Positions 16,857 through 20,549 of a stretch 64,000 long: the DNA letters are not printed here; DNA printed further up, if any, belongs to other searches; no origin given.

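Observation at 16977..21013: Cysteine-free, Ser/Thr-rich GGNGG (PGRS-like) modular giant protein: candidate T1SS cargo and glycosylation target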

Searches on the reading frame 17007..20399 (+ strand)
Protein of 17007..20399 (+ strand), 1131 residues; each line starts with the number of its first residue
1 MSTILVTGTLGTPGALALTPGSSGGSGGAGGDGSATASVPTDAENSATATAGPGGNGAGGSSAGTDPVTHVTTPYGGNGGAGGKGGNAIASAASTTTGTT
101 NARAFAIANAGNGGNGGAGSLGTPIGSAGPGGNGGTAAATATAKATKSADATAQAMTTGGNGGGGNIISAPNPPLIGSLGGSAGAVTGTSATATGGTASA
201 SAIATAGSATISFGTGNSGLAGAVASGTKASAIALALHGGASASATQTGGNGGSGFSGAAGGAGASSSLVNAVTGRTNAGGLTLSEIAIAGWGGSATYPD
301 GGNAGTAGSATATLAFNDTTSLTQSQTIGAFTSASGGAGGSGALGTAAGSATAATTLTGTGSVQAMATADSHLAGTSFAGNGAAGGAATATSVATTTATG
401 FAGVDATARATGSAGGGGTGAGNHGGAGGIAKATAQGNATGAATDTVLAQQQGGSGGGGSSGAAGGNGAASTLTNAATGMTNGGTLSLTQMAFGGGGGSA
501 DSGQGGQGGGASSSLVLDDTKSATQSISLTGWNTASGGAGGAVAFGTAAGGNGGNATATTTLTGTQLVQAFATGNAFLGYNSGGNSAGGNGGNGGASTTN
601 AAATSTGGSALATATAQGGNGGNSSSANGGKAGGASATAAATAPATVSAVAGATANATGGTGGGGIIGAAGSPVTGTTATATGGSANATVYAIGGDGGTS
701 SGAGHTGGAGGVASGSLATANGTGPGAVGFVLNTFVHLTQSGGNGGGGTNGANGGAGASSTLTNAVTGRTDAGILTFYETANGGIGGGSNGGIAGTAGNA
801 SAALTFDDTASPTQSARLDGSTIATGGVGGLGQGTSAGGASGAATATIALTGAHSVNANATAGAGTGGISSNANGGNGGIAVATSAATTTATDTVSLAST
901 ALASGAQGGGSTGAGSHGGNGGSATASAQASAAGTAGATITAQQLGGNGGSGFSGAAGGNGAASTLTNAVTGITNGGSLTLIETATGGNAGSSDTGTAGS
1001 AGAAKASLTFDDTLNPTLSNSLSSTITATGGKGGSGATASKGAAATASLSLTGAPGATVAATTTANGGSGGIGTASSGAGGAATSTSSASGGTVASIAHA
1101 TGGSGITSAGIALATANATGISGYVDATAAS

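Call 7: search_protein_families(library=pfam, max_evalue=0.01, proteins=[window:17007-20399:+])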
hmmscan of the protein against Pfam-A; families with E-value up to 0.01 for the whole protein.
window:17007-20399:+ (1131 aa): 0 families

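Call 8: search_protein_families(library=ncbifam, max_evalue=0.1, proteins=[window:17007-20399:+])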
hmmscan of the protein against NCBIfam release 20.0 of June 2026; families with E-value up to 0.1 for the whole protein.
window:17007-20399:+ (1131 aa): 0 families

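Call 18: find_homologous_proteins(query=window:17007-20399:+, max_evalue=0.001)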
Query window:17007-20399:+ (1131 aa): 57 proteins with E <= 0.001 among 8000 candidates.
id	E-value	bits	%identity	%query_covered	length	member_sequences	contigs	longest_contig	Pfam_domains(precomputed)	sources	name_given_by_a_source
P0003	1.6e-44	170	43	27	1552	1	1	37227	-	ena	-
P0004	1.6e-42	164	59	5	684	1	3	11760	-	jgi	jgi:hypothetical protein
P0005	2.1e-39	153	55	5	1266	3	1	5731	-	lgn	-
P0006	1.0e-38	151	-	-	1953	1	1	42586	-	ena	-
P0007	1.7e-37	147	59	8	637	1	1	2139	-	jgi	jgi:hypothetical protein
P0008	2.1e-37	147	50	10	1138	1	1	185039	PF00353.26,PF19077.7,PF17936.8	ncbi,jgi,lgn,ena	-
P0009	8.1e-36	142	49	10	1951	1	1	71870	-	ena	-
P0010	3.6e-34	136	54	8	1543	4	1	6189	PF13403.12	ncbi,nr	ncbi:MAG TPA: Hint domain-containing protein [Xanthobacteraceae bacterium]|nr:Hint domain-containing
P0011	1.7e-31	127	45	15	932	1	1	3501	-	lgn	-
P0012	5.9e-30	122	50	10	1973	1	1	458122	PF13403.12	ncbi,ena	-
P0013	8.0e-27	112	47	16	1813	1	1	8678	PF27332.1,PF02494.23,PF13750.13,PF00353.26,PF19077.7,PF17936.8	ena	-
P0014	9.2e-26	108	34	11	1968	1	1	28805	-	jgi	jgi:hypothetical protein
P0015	1.3e-23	101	45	9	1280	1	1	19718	PF13946.12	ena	-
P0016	1.4e-23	101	38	33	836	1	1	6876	-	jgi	jgi:hypothetical protein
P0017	5.7e-23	99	50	8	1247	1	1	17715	PF13403.12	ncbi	-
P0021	7.7e-21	92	56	6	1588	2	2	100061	-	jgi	jgi:hypothetical protein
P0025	3.1e-15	73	44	11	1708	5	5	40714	PF27332.1,PF08548.18,PF14347.12,PF13750.13,PF16640.12,PF09136.17,PF19077.7,PF17936.8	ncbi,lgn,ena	-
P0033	2.4e-12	64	39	24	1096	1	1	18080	PF13403.12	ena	-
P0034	2.5e-12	64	42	9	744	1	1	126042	-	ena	-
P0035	2.9e-12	64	49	13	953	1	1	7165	PF13403.12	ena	-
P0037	1.0e-9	55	50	7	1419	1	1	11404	-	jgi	jgi:hypothetical protein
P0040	8.4e-9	52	46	6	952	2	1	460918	-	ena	-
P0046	7.0e-7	46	-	-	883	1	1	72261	-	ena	-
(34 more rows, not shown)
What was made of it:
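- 17007..20399 (+): Frame-0 part of the gene. It holds the leaderless N-terminus (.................), ~245 aa of degenerate Gly-rich repeats, four super-repeats and a linker. Homologues reach E=1.6e-44 (call 18).
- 57 hits to the repeat region (call 18).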

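Call 40: find_encoding_contigs(protein=P0040, flank=10000, max_places=2)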
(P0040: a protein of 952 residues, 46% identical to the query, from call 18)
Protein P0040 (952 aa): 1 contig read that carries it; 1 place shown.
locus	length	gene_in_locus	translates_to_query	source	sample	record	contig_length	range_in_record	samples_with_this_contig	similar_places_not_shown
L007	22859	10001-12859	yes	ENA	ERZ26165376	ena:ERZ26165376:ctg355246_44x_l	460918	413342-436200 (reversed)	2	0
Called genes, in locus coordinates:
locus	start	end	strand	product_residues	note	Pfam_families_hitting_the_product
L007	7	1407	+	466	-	PF04389:Peptidase_M28 (weak), PF01546:Peptidase_M20, PF07687:M20_dimer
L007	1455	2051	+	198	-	PF03741:TerC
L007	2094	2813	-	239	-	-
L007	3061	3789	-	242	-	PF02683:DsbD_TM, PF13386:DsbD_2 (weak)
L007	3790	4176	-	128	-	PF00085:Thioredoxin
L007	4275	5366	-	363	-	PF12679:ABC2_membrane_2, PF12698:ABC2_membrane_3, PF01061:ABC2_membrane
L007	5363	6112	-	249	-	PF00005:ABC_tran, PF13304:AAA_21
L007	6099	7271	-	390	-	PF08545:ACP_syn_III, PF08541:ACP_syn_III_C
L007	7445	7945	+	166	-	PF04542:Sigma70_r2, PF08281:Sigma70_r4_2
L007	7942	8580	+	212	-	PF06532:NrsF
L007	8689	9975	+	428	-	PF00400:WD40 (faint), PF17164:DUF5122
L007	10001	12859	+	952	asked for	-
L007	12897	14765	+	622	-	PF09286:Pro-kuma_activ, PF00082:Peptidase_S8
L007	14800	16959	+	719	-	PF03412:Peptidase_C39, PF00664:ABC_membrane, PF00005:ABC_tran, PF02463:SMC_N (faint)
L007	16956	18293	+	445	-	PF00364:Biotin_lipoyl (faint), PF25917:BSH_RND (weak), PF25919:BSH_CusB (weak), PF25994:HH_AprE, PF26002:Beta-barrel_AprE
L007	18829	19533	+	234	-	PF01168:Ala_racemase_N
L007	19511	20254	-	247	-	PF06750:A24_N_bact, PF01478:Peptidase_A24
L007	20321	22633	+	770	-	PF01734:Patatin, PF11856:DUF3376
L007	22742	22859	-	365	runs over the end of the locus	PF00953:Glycos_transf_4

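Call 41: find_encoding_contigs(protein=P0034, flank=10000, max_places=2)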
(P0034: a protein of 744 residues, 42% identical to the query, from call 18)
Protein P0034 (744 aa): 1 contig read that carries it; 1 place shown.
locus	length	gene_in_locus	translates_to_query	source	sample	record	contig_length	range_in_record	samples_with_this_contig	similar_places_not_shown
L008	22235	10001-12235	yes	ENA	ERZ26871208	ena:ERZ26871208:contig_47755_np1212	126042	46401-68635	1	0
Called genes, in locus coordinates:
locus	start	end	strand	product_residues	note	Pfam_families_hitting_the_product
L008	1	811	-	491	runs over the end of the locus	PF01946:Thi4 (faint), PF07992:Pyr_redox_2 (weak), PF13450:NAD_binding_8 (weak), PF13738:Pyr_redox_3, PF00743:FMO-like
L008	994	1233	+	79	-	-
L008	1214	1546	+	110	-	PF13671:AAA_33 (weak)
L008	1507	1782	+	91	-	-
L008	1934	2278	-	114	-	PF02641:DUF190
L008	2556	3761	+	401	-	PF00999:Na_H_Exchanger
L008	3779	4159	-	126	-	-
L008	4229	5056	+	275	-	PF00165:HTH_AraC (weak), PF12833:HTH_18, PF00165:HTH_AraC (weak), PF06445:GyrI-like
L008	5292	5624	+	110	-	PF26624:DUF8200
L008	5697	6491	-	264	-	PF01925:TauE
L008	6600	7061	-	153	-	PF18029:Glyoxalase_6 (faint), PF00903:Glyoxalase (weak)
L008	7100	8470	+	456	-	PF00704:Glyco_hydro_18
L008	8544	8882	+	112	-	-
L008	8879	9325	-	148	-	PF12680:SnoaL_2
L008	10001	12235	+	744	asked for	-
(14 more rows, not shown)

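Call 69: find_encoding_contigs(protein=P0021, flank=10000, max_places=1)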
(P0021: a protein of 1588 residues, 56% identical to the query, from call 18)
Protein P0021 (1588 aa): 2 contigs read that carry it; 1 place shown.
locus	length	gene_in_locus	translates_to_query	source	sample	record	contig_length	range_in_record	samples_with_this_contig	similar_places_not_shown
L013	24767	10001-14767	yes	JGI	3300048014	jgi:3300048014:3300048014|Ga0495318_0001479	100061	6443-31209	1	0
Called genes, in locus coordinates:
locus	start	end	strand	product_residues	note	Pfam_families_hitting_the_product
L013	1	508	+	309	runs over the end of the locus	PF00126:HTH_1, PF03466:LysR_substrate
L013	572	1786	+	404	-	PF07690:MFS_1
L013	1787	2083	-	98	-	PF05437:AzlD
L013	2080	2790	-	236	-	PF03591:AzlC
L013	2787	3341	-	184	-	PF02631:RecX_HTH2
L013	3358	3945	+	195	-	PF05685:Uma2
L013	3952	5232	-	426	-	-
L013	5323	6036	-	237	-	PF00702:Hydrolase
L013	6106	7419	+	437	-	PF00296:Bac_luciferase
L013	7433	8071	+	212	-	PF00027:cNMP_binding (weak)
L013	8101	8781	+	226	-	PF00027:cNMP_binding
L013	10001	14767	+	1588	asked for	-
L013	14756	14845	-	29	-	-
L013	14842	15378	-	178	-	-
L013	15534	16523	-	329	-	PF04754:Transposase_31, PF14261:DUF4351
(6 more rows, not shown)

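Call 70: find_encoding_contigs(protein=P0046, flank=10000, max_places=1)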
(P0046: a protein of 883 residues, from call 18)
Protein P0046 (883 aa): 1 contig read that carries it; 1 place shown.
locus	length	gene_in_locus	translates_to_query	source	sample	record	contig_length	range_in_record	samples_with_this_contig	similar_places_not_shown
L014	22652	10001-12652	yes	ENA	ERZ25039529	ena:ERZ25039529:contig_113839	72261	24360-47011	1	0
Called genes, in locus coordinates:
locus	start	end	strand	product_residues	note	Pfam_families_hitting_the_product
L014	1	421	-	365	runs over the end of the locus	PF02899:Phage_int_SAM_1, PF13495:Phage_int_SAM_4 (weak), PF00589:Phage_integrase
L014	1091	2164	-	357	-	-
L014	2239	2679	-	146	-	-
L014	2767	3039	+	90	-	PF01202:SKI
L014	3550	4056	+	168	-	PF24621:DHQS_C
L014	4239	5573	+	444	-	PF01595:CNNM, PF00571:CBS, PF03471:CorC_HlyC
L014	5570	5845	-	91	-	PF01722:BolA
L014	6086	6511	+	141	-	PF00226:DnaJ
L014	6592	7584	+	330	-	PF12556:CobS_N, PF07728:AAA_5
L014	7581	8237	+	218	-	PF06213:CobT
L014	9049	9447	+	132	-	PF11775:CobT_C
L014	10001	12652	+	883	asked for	-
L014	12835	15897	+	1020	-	-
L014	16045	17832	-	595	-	PF00515:TPR_1 (faint), PF07719:TPR_2 (faint), PF13181:TPR_8 (faint), PF13414:TPR_11 (faint), PF13424:TPR_12 (faint), PF13428:TPR_14 (faint), PF13432:TPR_16 (faint), PF14559:TPR_19 (faint), +2 more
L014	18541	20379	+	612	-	-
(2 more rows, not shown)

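Call 71: find_encoding_contigs(protein=P0004, flank=10000, max_places=1)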
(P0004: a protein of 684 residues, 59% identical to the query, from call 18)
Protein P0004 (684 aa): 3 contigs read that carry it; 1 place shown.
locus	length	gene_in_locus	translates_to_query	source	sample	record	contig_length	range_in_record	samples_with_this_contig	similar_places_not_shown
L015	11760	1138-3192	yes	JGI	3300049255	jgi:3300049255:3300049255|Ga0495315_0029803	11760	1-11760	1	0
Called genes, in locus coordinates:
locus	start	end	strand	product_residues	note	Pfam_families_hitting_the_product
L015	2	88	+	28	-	?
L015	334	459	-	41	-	-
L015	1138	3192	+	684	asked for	-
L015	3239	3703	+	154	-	PF18798:LPD3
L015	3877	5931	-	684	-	PF05359:DUF748 (weak), PF13116:YhdP, PF05170:AsmA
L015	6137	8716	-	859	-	PF13472:Lipase_GDSL_2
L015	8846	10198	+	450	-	-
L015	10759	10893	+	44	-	-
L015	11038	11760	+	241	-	?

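Call 72: find_encoding_contigs(protein=P0037, flank=10000, max_places=1)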
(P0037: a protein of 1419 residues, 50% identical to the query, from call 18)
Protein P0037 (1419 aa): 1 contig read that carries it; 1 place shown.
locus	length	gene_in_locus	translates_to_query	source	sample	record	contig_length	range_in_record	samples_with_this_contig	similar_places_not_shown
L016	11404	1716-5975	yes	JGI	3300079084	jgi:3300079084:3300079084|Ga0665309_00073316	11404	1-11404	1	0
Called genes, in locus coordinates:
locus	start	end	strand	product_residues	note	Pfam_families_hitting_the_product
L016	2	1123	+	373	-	PF00905:Transpeptidase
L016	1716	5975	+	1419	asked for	-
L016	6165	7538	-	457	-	PF05050:Methyltransf_21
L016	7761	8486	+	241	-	PF05023:Phytochelatin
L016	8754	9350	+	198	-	-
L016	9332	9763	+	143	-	PF00106:adh_short, PF13561:adh_short_C2, PF23441:SDR (weak)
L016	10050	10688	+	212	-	PF05685:Uma2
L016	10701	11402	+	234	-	?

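Call 97: find_encoding_contigs(protein=P0012, flank=10000, max_places=1)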
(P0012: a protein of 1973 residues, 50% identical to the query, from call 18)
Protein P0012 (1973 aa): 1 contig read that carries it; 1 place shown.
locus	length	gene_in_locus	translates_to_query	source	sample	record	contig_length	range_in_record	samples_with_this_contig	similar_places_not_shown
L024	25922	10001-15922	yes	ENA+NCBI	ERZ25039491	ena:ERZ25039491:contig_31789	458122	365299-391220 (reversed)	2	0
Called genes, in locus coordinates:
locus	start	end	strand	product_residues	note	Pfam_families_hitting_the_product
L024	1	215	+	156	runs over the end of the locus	PF00293:NUDIX (weak)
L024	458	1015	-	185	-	PF13763:DUF4167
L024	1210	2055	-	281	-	PF17827:PrmC_N, PF05175:MTS, PF13489:Methyltransf_23 (faint), PF06325:PrmA (weak), PF13649:Methyltransf_25, PF13847:Methyltransf_31, PF08242:Methyltransf_12 (faint)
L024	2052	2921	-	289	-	PF03462:PCRF, PF00472:RF-1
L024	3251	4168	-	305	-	PF00587:tRNA-synt_2b (weak), PF13393:tRNA-synt_His (faint), PF03129:HGTP_anticodon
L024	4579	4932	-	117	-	-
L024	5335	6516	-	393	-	PF00108:Thiolase_N, PF00109:ketoacyl-synt (weak), PF02803:Thiolase_C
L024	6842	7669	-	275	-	PF13469:Sulfotransfer_3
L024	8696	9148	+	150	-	-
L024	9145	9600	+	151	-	-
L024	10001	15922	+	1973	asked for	PF13403:Hint_2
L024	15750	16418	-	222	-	-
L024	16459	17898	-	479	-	PF23914:TPR_CcmH_CycH (faint), PF00515:TPR_1 (faint), PF07719:TPR_2 (faint), PF13371:TPR_9 (faint), PF13414:TPR_11 (faint), PF13424:TPR_12 (faint), PF13428:TPR_14 (faint), PF13432:TPR_16 (weak), +2 more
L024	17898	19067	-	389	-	PF13469:Sulfotransfer_3, PF00685:Sulfotransfer_1 (weak)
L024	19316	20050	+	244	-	-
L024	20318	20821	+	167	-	-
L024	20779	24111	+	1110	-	PF16168:AIDA (weak)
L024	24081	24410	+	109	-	PF13403:Hint_2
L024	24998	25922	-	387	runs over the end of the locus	PF02371:Transposase_20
